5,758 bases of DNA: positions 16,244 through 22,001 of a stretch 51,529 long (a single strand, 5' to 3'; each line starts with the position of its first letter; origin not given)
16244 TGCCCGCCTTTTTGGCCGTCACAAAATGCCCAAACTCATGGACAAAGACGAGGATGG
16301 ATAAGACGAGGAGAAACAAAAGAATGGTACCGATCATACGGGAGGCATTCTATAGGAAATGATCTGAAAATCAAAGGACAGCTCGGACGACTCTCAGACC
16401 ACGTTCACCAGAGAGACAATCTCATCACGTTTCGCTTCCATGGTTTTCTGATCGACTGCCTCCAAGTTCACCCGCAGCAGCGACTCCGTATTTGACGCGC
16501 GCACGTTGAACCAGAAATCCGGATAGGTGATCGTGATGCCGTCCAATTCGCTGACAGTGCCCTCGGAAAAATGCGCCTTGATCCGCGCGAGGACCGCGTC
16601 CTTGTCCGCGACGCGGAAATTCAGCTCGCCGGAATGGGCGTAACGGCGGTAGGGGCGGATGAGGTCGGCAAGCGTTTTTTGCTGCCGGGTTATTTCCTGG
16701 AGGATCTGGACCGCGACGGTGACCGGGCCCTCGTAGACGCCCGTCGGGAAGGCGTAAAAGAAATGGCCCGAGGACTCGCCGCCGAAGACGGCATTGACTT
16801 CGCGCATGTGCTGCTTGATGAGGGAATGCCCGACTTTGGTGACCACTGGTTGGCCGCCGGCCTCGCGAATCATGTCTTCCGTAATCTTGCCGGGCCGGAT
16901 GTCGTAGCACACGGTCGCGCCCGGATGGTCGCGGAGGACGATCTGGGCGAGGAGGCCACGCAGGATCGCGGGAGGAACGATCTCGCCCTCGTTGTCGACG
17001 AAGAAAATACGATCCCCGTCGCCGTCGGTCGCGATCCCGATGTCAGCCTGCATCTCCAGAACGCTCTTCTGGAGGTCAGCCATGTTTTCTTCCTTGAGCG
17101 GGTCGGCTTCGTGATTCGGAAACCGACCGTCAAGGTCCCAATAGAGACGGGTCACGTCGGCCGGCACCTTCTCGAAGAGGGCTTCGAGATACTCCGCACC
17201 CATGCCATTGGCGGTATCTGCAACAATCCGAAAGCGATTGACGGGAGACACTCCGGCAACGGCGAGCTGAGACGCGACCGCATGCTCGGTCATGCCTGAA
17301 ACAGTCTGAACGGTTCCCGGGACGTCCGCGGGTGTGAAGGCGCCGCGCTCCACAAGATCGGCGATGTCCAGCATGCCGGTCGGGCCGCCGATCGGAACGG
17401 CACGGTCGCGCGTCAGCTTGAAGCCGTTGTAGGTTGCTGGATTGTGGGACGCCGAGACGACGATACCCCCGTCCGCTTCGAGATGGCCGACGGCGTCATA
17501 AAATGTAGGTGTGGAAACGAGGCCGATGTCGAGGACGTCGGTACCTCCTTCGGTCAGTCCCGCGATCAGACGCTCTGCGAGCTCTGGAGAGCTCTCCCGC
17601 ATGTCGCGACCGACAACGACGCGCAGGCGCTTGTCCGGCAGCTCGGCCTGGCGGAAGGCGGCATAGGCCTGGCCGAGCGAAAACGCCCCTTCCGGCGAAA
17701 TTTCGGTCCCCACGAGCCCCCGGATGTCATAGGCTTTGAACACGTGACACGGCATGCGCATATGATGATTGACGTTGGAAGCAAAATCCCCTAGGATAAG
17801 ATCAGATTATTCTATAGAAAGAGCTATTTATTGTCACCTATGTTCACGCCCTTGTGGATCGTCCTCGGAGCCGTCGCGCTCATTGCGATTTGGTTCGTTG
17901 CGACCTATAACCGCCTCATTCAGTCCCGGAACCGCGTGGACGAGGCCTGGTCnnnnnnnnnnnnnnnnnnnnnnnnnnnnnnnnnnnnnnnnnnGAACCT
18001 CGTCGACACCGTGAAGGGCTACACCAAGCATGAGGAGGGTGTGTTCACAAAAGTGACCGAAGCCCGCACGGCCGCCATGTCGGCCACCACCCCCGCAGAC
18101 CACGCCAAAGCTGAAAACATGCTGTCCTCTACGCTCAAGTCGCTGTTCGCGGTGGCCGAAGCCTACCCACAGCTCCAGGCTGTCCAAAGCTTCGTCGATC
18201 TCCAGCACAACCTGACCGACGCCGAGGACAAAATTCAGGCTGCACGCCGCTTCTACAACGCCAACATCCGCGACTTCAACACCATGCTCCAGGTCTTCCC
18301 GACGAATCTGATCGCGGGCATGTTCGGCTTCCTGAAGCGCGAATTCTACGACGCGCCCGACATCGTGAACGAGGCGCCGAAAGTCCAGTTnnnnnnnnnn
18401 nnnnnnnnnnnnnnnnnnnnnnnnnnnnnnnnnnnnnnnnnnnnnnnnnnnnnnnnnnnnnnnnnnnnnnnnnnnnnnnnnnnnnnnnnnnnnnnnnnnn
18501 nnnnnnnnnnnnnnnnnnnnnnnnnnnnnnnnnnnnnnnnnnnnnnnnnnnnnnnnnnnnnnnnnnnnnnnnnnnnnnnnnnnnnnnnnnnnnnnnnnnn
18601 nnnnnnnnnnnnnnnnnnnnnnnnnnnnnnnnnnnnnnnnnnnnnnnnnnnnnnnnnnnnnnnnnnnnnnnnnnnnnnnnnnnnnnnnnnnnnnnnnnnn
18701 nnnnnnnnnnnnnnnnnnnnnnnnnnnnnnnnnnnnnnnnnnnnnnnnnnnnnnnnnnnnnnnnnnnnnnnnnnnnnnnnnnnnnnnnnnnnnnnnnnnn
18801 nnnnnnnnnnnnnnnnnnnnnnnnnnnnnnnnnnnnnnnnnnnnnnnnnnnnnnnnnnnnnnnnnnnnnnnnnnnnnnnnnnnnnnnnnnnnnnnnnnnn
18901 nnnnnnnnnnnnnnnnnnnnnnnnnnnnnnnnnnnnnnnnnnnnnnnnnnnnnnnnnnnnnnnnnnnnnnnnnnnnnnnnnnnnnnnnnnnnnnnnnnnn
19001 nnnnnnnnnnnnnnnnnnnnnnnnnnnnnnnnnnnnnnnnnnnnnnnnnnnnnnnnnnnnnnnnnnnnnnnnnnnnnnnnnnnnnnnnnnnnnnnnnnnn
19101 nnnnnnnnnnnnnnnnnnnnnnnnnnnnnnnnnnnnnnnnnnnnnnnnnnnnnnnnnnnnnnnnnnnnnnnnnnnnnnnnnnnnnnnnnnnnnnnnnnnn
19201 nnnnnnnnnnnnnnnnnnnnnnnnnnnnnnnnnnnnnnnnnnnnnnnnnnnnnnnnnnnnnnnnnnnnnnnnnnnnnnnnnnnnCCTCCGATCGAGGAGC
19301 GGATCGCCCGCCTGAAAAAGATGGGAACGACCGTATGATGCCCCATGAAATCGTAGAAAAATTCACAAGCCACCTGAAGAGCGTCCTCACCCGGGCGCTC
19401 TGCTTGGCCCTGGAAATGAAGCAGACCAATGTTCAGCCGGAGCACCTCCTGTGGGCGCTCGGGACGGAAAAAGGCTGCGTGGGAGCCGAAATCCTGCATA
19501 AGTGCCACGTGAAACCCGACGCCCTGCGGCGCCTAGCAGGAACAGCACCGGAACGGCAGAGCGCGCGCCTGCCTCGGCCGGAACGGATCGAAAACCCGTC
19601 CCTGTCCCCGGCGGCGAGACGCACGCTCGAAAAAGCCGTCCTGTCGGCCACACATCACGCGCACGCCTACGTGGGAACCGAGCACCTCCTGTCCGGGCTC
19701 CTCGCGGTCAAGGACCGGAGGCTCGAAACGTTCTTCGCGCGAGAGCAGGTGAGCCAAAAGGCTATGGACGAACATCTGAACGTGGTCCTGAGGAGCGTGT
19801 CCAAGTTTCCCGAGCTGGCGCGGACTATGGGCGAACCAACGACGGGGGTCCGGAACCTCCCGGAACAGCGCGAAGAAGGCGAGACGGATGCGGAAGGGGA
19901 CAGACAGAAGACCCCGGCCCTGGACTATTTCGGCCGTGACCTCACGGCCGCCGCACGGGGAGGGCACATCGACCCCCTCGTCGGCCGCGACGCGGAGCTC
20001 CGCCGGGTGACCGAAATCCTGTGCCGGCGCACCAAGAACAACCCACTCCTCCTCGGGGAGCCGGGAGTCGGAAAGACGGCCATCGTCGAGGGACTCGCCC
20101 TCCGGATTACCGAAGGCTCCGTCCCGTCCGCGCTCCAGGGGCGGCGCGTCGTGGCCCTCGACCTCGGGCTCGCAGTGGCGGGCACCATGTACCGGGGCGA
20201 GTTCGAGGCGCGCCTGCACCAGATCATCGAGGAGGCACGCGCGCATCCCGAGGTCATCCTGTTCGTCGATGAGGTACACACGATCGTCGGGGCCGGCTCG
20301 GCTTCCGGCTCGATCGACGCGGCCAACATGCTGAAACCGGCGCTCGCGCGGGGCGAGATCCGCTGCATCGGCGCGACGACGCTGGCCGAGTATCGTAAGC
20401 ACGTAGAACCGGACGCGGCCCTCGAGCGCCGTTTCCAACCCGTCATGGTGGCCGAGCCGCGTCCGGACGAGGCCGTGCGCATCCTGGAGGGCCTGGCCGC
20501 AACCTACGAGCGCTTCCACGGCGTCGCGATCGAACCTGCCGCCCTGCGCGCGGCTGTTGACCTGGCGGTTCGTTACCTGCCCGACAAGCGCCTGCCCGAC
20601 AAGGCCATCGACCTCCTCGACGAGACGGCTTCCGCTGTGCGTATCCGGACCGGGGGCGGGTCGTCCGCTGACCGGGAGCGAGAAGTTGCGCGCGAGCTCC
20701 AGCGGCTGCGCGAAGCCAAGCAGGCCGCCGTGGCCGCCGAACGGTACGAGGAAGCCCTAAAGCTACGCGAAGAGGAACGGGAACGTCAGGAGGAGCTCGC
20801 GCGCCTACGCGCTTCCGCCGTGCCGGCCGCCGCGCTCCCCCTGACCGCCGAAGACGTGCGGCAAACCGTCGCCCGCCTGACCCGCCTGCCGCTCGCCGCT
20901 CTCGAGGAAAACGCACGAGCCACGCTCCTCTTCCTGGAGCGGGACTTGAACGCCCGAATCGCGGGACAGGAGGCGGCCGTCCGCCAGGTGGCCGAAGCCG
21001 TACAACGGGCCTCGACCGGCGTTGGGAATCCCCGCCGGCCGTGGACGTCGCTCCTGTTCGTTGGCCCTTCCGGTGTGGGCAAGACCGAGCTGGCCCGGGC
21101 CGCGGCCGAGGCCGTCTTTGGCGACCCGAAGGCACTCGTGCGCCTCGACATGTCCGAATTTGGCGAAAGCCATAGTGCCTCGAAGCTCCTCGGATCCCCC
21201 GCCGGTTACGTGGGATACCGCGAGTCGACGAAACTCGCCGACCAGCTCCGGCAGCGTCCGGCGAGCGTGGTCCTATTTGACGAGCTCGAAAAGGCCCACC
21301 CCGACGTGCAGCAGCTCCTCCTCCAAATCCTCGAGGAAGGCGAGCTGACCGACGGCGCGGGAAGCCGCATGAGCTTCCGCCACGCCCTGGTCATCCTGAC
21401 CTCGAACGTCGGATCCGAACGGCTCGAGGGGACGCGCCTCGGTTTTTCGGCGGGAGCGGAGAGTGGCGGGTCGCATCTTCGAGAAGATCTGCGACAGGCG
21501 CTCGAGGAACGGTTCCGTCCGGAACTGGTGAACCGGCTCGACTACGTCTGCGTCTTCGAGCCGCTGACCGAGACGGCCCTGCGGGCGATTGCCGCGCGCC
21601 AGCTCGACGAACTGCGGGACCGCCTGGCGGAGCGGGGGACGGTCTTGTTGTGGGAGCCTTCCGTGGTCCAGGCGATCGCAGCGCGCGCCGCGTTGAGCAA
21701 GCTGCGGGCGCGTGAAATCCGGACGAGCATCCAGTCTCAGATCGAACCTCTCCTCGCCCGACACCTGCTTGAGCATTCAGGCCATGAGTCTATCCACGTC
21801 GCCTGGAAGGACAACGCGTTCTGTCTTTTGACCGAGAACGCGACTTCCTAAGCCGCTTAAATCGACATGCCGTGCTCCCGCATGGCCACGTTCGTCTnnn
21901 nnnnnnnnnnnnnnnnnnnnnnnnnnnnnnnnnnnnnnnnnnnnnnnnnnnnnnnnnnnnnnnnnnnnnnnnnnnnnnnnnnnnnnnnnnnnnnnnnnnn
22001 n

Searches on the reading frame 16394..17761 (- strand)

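Call 25: search_protein_families(library=pfam, proteins=[window:16394-17761:-], max_evalue=0.00001)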
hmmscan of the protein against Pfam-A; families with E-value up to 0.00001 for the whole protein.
window:16394-17761:- (455 aa): 4 families
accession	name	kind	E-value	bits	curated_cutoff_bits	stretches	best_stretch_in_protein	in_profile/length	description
PF02878.22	PGM_PMM_I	-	5.7e-35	120.4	22.5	1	7-139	3-133/138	Phosphoglucomutase/phosphomannomutase, alpha/beta/alpha domain I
PF02879.22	PGM_PMM_II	-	6.5e-21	75.2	29.3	1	174-259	18-103/103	Phosphoglucomutase/phosphomannomutase, alpha/beta/alpha domain II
PF02880.22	PGM_PMM_III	-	2.9e-15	56.8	20.7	1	270-373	8-114/115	Phosphoglucomutase/phosphomannomutase, alpha/beta/alpha domain III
PF00408.26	PGM_PMM_IV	-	2.6e-11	43.9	23.1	1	379-449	1-66/68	Phosphoglucomutase/phosphomannomutase, C-terminal domain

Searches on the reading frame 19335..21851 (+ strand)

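Call 25: search_protein_families(library=pfam, proteins=[window:19335-21851:+], max_evalue=0.00001)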
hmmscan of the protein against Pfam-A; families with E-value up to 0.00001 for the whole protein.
window:19335-21851:+ (838 aa): 9 families
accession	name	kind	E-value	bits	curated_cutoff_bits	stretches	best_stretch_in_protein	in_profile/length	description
PF07724.20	AAA_2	-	2.7e-54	184.1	27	1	569-736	2-164/166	AAA domain (Cdc48 subfamily)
PF17871.7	AAA_lid_9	-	1e-26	93.3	22.8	1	378-479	3-102/104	AAA lid domain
PF00004.35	AAA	-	2e-23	83.7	21.2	2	238-368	2-124/131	ATPase family associated with various cellular activities (AAA)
PF07728.20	AAA_5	-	2.3e-15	57.3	22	1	573-694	2-125/139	AAA domain (dynein-related subfamily)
PF02861.25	Clp_N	-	4.1e-14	52.9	20.7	1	24-66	4-46/53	Clp amino terminal domain, pathogenicity island component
PF10431.15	ClpB_D2-small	-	6.1e-12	45.8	21.9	1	744-817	1-74/81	C-terminal, D2-small domain, of ClpB protein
PF13191.12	AAA_16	-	1.2e-10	42.6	32.6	1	214-262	1-52/167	AAA ATPase domain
PF00158.32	Sigma54_activat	-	2.9e-10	40.5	20.2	1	544-674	3-125/168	Sigma-54 interaction domain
PF13401.12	AAA_22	-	9e-07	29.7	27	0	233-322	4-97/130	AAA domain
